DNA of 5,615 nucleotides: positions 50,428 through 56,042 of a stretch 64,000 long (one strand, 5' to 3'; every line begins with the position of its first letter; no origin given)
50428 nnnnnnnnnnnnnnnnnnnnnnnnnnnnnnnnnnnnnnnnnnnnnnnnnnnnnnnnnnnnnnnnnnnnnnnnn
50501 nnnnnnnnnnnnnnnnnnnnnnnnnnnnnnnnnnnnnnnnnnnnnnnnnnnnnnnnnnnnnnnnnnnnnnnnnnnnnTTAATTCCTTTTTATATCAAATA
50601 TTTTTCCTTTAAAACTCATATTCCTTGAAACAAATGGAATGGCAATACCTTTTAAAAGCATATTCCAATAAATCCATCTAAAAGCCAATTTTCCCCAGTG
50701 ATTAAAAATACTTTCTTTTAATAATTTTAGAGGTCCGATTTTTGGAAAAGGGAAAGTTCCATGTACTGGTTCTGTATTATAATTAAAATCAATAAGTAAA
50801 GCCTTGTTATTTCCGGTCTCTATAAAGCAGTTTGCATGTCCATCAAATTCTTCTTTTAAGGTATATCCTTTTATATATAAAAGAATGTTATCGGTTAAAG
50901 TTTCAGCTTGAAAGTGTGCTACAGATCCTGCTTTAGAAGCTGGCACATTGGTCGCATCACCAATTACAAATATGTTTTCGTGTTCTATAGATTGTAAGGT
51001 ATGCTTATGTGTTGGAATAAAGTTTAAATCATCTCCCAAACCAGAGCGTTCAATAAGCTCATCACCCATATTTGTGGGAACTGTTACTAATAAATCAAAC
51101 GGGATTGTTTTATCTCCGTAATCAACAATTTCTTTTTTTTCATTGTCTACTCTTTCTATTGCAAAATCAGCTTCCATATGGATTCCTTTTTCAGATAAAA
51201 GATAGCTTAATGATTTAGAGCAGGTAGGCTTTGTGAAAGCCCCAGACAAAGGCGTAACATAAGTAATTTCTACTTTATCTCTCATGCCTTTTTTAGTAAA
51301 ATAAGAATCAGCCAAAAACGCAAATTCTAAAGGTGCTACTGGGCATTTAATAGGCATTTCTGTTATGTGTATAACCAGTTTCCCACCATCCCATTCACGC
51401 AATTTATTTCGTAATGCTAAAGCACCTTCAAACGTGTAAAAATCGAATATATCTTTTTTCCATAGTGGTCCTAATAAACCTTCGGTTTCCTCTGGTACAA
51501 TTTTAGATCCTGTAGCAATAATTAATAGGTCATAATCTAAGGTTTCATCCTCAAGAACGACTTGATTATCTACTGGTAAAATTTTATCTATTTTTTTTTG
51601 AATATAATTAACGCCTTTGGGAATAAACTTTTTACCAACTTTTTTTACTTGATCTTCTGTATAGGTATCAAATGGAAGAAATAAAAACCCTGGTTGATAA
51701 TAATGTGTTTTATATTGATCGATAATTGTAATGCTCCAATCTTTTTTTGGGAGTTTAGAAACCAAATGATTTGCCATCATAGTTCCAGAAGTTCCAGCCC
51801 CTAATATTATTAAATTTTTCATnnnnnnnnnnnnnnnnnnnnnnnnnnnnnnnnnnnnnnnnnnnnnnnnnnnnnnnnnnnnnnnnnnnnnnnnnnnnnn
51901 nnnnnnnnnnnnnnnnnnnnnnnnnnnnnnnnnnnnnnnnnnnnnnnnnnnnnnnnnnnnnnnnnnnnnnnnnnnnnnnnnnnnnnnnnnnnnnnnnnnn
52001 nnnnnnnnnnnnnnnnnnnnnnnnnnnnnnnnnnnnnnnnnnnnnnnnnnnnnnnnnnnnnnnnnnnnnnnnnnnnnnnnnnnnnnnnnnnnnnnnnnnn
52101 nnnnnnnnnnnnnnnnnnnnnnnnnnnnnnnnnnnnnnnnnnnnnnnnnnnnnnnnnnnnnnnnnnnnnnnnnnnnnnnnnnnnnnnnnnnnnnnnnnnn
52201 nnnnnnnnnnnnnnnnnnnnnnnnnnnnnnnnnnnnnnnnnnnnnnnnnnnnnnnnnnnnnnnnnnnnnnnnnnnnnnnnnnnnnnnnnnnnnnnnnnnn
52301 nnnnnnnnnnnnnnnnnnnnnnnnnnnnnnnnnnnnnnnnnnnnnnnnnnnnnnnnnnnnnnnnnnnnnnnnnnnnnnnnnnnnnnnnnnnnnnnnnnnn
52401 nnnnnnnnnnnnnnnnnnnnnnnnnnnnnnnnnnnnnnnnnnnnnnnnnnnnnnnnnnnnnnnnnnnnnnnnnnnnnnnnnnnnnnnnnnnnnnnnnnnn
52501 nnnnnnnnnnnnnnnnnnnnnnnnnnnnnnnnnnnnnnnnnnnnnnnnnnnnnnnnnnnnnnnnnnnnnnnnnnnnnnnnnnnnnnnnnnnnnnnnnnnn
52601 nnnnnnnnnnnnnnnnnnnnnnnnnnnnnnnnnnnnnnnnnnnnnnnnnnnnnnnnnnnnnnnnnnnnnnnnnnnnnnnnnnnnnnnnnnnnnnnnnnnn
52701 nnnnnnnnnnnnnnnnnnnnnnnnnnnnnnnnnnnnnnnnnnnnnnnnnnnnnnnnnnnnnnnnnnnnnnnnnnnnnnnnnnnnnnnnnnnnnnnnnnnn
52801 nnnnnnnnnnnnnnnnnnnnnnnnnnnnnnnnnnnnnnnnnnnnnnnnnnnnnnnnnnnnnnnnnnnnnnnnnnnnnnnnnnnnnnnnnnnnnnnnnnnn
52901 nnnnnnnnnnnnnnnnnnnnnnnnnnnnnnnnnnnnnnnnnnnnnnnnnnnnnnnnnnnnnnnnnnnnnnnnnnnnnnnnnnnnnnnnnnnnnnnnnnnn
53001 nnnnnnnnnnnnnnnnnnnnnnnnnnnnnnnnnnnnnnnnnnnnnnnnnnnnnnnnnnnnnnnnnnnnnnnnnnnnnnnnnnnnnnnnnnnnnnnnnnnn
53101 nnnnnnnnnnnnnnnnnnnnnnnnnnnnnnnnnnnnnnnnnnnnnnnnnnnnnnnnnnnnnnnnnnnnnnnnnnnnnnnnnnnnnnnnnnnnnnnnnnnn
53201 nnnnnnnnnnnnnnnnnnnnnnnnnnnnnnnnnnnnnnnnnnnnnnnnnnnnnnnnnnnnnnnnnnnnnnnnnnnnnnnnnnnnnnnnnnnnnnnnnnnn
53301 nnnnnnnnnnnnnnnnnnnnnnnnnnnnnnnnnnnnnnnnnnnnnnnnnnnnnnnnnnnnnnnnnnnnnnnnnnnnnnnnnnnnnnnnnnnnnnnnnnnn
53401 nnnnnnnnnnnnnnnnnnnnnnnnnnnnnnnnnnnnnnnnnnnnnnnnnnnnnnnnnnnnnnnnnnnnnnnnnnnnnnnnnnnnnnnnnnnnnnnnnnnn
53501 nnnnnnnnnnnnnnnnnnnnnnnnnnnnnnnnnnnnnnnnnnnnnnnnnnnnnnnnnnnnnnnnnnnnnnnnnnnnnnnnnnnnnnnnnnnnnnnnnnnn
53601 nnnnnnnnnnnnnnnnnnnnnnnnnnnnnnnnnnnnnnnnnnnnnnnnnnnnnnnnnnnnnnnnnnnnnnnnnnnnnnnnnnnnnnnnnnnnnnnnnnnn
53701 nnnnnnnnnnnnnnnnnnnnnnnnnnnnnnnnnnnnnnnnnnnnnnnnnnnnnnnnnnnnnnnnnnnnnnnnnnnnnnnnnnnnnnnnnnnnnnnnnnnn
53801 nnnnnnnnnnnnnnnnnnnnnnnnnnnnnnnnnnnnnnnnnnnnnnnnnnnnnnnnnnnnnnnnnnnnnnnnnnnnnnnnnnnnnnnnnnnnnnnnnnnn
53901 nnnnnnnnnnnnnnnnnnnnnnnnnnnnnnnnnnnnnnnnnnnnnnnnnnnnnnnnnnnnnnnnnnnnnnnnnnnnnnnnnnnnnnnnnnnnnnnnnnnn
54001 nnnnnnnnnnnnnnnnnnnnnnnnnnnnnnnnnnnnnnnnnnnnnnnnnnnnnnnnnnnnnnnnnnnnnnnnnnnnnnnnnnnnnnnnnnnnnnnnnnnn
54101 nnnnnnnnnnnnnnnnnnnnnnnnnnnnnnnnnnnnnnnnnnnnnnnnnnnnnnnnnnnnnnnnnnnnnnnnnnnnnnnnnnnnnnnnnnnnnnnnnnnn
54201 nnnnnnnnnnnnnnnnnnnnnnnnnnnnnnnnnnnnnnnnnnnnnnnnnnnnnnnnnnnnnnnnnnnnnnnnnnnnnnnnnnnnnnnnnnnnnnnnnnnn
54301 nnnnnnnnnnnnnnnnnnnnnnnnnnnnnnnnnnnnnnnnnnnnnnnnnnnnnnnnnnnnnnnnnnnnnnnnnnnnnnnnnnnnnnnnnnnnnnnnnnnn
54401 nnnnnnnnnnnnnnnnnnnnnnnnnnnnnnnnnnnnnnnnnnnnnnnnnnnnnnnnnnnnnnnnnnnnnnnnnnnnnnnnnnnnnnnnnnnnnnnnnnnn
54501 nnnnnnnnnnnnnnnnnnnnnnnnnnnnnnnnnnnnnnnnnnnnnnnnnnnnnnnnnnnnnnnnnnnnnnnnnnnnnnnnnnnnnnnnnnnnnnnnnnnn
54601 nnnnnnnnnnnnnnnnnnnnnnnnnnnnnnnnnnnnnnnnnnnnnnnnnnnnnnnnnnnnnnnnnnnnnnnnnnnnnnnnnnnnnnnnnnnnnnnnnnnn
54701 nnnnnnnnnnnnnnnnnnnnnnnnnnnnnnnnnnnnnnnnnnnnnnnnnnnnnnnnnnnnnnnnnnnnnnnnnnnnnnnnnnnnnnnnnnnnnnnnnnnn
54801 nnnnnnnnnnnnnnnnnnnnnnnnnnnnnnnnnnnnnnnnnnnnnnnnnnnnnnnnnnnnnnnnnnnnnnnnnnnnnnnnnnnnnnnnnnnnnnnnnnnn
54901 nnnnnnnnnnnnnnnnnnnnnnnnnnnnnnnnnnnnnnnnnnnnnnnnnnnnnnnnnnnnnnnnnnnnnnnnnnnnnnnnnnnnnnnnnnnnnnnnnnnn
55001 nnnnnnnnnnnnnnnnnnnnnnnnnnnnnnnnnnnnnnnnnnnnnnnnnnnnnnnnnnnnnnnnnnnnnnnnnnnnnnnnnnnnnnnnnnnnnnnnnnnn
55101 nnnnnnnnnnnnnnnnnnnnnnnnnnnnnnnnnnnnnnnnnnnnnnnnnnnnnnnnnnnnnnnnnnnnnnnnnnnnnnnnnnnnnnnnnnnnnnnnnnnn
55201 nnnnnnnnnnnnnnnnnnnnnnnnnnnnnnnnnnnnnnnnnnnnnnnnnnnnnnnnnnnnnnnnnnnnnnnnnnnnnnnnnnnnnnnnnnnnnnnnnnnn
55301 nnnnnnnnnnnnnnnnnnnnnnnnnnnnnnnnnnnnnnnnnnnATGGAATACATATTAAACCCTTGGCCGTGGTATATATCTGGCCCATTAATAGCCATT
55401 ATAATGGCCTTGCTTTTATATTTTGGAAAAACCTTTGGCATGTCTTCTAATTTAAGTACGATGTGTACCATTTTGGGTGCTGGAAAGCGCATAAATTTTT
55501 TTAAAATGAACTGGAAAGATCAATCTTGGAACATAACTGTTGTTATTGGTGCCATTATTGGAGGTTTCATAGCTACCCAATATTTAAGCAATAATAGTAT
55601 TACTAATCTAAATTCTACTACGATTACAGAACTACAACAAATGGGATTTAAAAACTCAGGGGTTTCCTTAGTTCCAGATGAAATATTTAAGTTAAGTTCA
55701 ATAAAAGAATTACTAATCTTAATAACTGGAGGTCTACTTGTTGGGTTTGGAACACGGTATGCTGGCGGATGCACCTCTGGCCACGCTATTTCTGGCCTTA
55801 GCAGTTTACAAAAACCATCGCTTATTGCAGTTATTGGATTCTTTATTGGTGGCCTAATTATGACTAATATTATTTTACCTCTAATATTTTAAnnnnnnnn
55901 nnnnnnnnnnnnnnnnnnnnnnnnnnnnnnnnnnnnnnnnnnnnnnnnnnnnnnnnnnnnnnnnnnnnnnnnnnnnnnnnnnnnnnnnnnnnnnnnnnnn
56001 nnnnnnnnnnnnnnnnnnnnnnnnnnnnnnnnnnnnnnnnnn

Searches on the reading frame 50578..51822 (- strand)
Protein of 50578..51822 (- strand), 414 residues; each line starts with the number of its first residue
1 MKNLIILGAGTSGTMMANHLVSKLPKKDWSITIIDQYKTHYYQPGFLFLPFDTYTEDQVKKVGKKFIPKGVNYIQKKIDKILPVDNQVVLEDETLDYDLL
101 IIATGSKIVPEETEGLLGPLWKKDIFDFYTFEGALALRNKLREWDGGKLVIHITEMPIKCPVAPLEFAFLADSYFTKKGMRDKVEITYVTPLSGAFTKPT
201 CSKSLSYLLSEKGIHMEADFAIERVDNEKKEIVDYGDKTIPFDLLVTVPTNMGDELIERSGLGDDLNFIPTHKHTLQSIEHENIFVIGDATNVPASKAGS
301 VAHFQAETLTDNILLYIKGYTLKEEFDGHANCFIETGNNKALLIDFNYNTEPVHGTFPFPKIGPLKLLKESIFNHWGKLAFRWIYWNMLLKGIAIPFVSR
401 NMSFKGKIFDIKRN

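Call 4: search_protein_families(library=pfam, proteins=[window:50578-51822:-], max_evalue=0.01)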
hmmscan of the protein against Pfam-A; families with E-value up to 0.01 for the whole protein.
window:50578-51822:- (414 aa): 3 families
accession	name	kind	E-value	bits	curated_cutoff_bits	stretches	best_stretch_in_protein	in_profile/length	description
PF07992.20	Pyr_redox_2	-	1.4e-12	48.1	26.1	1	3-296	2-283/291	Pyridine nucleotide-disulphide oxidoreductase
PF13454.12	NAD_binding_9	-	7.1e-06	26.5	21.8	1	6-38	2-34/155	FAD-NAD(P)-binding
PF21706.3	FCSD_central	-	0.00032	21.2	27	1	136-187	3-55/116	Sulfide dehydrogenase [flavocytochrome c] flavoprotein chain, central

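Call 52: search_protein_families(library=ncbifam, proteins=[window:50578-51822:-], max_evalue=0.001)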
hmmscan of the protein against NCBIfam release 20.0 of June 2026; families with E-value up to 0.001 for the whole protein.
window:50578-51822:- (414 aa): 2 families
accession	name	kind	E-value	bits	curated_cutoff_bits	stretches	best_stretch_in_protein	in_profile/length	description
NF049943.1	SQR_III_seleno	exception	4.5e-195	648.3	525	1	2-407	1-405/406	type III sulfide quinone reductase, selenoprotein subtype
TIGR03169.1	Nterm_to_SelD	hypoth_equivalog_domain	1.8e-12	47.3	310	1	158-341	151-336/365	pyridine nucleotide-disulfide oxidoreductase family protein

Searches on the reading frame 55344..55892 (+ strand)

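Call 4: search_protein_families(library=pfam, proteins=[window:55344-55892:+], max_evalue=0.01)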
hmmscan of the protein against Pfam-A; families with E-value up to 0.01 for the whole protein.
window:55344-55892:+ (182 aa): 1 family
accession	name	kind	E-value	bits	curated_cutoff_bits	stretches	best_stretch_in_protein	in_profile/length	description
PF04143.19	Sulf_transp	-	1.3e-16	61.5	27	2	118-171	256-309/310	Sulphur transport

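Call 52: search_protein_families(library=ncbifam, proteins=[window:55344-55892:+], max_evalue=0.001)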
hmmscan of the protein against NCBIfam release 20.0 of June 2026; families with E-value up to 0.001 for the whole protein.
window:55344-55892:+ (182 aa): 1 family
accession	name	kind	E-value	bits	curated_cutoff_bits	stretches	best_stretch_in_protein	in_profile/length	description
NF052577.1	ThSTportTsuASprch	equivalog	4e-07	29.7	400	1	12-177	165-327/330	thiosulfate transporter TsuA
